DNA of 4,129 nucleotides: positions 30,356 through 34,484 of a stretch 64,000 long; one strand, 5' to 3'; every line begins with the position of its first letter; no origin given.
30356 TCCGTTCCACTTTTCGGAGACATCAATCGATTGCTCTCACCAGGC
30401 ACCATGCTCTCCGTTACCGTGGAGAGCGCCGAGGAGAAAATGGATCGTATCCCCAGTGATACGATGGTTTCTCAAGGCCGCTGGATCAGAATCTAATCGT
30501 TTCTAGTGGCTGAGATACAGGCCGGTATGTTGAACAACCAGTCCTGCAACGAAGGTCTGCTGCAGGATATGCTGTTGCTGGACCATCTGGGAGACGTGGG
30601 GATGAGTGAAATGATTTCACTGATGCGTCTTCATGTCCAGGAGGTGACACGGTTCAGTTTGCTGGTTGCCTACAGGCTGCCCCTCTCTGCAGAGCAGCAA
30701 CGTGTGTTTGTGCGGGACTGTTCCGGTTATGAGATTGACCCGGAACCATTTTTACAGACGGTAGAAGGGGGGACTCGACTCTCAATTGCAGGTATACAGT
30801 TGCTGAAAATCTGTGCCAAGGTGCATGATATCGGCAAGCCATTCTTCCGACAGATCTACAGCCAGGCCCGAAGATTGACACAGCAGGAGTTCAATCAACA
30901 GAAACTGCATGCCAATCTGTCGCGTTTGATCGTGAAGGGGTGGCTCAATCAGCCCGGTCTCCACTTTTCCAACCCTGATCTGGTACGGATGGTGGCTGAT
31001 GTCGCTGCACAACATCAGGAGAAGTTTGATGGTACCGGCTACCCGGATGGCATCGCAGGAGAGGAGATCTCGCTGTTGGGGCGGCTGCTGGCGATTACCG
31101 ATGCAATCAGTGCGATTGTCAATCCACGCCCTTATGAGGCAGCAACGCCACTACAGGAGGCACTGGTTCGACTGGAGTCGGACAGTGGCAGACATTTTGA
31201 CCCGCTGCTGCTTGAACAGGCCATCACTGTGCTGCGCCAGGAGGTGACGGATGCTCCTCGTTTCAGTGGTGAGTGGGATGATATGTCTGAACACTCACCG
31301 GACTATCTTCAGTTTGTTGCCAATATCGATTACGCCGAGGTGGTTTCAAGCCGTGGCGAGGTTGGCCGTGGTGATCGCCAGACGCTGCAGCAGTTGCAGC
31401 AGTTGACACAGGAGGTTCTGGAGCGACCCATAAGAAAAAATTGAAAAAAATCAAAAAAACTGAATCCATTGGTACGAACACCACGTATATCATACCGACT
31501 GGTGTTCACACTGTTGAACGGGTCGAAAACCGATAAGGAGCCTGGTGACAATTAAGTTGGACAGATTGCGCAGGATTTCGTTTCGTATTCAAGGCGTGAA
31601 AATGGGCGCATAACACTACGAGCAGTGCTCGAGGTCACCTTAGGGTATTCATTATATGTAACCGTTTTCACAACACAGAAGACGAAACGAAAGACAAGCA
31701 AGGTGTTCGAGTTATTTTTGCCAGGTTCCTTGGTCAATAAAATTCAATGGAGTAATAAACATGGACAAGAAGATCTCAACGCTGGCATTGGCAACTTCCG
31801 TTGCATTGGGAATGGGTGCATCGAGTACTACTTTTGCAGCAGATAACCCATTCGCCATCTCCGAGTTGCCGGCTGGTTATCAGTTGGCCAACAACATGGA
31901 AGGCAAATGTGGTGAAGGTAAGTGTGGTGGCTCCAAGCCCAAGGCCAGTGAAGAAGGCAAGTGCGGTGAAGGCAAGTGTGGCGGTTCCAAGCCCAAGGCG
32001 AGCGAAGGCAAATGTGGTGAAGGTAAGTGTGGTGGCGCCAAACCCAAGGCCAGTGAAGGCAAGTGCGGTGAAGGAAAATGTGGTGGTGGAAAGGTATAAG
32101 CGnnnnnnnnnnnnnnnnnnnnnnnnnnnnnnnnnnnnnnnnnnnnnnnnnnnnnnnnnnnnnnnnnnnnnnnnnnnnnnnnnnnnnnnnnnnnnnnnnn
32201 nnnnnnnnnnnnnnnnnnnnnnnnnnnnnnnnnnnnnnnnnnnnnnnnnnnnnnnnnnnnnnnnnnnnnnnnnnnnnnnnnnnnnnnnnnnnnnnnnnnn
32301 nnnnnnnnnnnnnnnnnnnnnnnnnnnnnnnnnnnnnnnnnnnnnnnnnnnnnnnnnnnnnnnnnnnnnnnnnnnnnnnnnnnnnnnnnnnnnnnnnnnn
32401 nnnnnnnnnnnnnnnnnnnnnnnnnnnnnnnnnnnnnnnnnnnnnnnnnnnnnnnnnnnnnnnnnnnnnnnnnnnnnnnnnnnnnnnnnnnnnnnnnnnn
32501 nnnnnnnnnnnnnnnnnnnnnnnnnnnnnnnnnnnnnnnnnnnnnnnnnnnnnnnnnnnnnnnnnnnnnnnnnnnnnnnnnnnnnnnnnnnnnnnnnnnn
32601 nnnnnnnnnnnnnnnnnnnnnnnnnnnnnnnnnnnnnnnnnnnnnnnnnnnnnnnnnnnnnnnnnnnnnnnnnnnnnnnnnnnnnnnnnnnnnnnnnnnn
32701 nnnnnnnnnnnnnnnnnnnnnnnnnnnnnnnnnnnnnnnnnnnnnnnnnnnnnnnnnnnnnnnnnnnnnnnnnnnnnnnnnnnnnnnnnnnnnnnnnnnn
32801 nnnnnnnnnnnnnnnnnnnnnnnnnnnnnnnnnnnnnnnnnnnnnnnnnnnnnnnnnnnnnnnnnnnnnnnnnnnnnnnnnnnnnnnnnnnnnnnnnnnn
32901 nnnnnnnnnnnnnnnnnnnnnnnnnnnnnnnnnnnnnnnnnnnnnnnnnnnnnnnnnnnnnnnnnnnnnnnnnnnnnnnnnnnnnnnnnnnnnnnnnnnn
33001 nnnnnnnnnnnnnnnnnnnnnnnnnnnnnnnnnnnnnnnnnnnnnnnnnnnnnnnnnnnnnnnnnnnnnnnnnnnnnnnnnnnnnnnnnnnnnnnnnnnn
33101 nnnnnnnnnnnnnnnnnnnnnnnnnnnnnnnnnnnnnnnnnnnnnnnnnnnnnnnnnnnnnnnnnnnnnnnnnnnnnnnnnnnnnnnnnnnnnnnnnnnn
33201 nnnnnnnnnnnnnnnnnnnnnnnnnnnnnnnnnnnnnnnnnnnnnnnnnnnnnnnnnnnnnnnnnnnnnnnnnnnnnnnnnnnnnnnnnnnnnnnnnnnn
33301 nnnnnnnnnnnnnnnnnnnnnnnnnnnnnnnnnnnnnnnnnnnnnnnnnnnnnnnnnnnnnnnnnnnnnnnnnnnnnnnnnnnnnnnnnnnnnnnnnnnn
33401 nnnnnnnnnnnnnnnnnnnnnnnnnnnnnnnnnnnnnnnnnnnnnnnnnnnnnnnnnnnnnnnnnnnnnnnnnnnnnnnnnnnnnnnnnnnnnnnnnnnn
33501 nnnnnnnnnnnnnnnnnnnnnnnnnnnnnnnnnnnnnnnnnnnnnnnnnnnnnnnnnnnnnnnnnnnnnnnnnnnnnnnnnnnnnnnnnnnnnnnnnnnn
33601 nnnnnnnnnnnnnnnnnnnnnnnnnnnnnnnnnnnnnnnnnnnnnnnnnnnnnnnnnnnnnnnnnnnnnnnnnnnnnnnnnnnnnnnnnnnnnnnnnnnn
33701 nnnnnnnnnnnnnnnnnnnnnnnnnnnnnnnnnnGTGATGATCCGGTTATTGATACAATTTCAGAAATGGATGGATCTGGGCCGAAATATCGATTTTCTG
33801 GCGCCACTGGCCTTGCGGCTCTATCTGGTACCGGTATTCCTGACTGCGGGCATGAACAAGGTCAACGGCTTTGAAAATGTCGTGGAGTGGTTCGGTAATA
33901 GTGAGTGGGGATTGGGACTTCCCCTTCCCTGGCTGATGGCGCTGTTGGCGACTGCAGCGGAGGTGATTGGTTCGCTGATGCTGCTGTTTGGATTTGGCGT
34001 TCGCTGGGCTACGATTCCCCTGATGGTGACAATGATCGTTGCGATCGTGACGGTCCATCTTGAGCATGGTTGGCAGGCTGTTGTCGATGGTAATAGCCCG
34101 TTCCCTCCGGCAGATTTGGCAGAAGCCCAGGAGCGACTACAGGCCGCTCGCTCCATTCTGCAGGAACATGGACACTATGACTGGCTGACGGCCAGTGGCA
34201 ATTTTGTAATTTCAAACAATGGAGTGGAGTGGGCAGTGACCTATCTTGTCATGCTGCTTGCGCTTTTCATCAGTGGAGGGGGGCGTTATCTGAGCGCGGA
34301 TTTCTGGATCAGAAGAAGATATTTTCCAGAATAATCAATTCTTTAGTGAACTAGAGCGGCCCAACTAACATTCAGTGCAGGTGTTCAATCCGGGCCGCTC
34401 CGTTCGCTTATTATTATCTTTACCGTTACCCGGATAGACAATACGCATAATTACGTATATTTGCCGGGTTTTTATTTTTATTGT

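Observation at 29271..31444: ECF sigma/anti-sigma pair plus HD-GYP protein immediately upstream of the bufferin-like operon: candidate envelope-stress/metal regulatory module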

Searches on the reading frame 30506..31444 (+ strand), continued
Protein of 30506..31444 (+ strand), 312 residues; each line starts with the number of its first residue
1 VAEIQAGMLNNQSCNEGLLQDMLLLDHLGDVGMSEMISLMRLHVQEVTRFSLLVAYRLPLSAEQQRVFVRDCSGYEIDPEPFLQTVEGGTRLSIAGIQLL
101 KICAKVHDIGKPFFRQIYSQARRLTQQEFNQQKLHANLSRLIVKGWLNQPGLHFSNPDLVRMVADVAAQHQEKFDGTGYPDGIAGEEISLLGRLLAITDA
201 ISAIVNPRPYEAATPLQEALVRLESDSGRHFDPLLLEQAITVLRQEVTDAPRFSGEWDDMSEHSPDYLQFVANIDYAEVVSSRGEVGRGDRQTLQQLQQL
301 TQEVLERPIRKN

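Call 89: fold_search(model_id=the predicted structure, library=pdb)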
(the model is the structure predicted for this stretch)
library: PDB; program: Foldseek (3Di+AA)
matches with E <= 10: 320; with E <= 0.001: 13
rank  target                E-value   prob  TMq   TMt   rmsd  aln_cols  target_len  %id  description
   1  4r8z_B                2.1e-08  1.00  0.47  0.64   5.1       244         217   22  Crystal Structure of PA4781 HD-GYP domain from Pseudomonas aeruginosa at 2.2A resolution showing a bi-metallic Ni ion  (released 2015-03-04)
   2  4mcw_A                3.1e-08  1.00  0.44  0.39   5.6       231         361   25  Crystal structure of a HD-GYP domain (a cyclic-di-GMP phosphodiesterase) containing a tri-nuclear metal centre (released 2014-02-19)
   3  4mcw_B                3.6e-08  1.00  0.40  0.35   9.0       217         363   26  Crystal structure of a HD-GYP domain (a cyclic-di-GMP phosphodiesterase) containing a tri-nuclear metal centre (released 2014-02-19)
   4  4r8z_A                4.3e-08  1.00  0.51  0.70   4.8       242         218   22  Crystal Structure of PA4781 HD-GYP domain from Pseudomonas aeruginosa at 2.2A resolution showing a bi-metallic Ni ion  (released 2015-03-04)
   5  9rbz_B                3.3e-07  1.00  0.47  0.69   7.4       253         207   18  DvhD, HD-GYP domain, c-di-GMP-bound (released 2026-03-04)
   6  9rbz_A                7.8e-07  1.00  0.48  0.70   7.0       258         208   19  DvhD, HD-GYP domain, c-di-GMP-bound (released 2026-03-04)
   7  9rbz_C                1.3e-06  1.00  0.48  0.72   7.4       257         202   18  DvhD, HD-GYP domain, c-di-GMP-bound (released 2026-03-04)
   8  9rbz_D                4.1e-06  1.00  0.48  0.70   6.8       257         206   18  DvhD, HD-GYP domain, c-di-GMP-bound (released 2026-03-04)
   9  3tm8_A                1.7e-04  1.00  0.44  0.45  10.5       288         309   14  Bd1817, a HDG"Y"P protein from Bdellovibrio bacteriovorus (released 2011-10-19)
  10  3tm8_B                1.8e-04  1.00  0.43  0.44  10.5       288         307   14  Bd1817, a HDG"Y"P protein from Bdellovibrio bacteriovorus (released 2011-10-19)
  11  9rc0                  2.1e-04  1.00  0.43  0.45   6.7       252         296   17  DvhD, PAS/HD-GYP domains (released 2026-03-04)
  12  3tmc_A                3.4e-04  1.00  0.39  0.40  11.6       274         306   12  Bd1817, a HDG"Y"P protein from Bdellovibrio bacteriovorus (released 2011-10-19)
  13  3tmb_B                4.3e-04  1.00  0.42  0.41   4.3       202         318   18  Bd1817, a HDG"Y"P protein from Bdellovibrio bacteriovorus (released 2011-10-19)
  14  5z7c                  4.2e-03  1.00  0.34  0.27  14.4       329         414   13  crystal structure of cyclic GMP-AMP specifc phosphodiesterases in V.cholerae (V-cGAP3) (released 2019-01-02)
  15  4s1c_A                2.0e-02  1.00  0.35  0.51   8.9       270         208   11  Crystal Structure of L. monocytogenes phosphodiesterase PgpH HD domain (released 2015-02-11)
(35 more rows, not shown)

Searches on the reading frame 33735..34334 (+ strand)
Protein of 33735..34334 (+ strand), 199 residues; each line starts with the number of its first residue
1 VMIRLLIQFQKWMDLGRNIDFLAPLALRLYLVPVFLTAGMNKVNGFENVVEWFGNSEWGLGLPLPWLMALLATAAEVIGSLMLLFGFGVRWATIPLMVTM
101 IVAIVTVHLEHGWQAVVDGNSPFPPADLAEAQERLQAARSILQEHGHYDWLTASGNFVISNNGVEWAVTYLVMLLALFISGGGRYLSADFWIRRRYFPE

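Call 3: search_protein_families(library=pfam, proteins=[window:33735-34334:+], max_evalue=0.01)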
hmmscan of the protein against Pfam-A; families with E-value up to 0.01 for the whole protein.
window:33735-34334:+ (199 aa): 3 families
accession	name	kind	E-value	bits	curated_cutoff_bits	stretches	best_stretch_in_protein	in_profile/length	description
PF07681.17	DoxX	-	3.6e-21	76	23.6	1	24-108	2-84/85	DoxX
PF07291.16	MauE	-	1.5e-05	25.7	27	1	25-106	6-86/128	Methylamine utilisation protein MauE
PF02077.20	SURF4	-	0.0078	16.3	27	0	22-110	21-108/267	SURF4 family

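Call 4: search_protein_families(library=ncbifam, proteins=[window:33735-34334:+], max_evalue=0.01)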
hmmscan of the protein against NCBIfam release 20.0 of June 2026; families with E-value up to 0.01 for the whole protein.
window:33735-34334:+ (199 aa): 1 family
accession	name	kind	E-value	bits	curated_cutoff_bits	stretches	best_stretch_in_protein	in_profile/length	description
NF050144.1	matur_HvfX_fam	equivalog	2.9e-69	232.5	80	1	21-193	1-165/165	HvfX family Cu-binding RiPP maturation protein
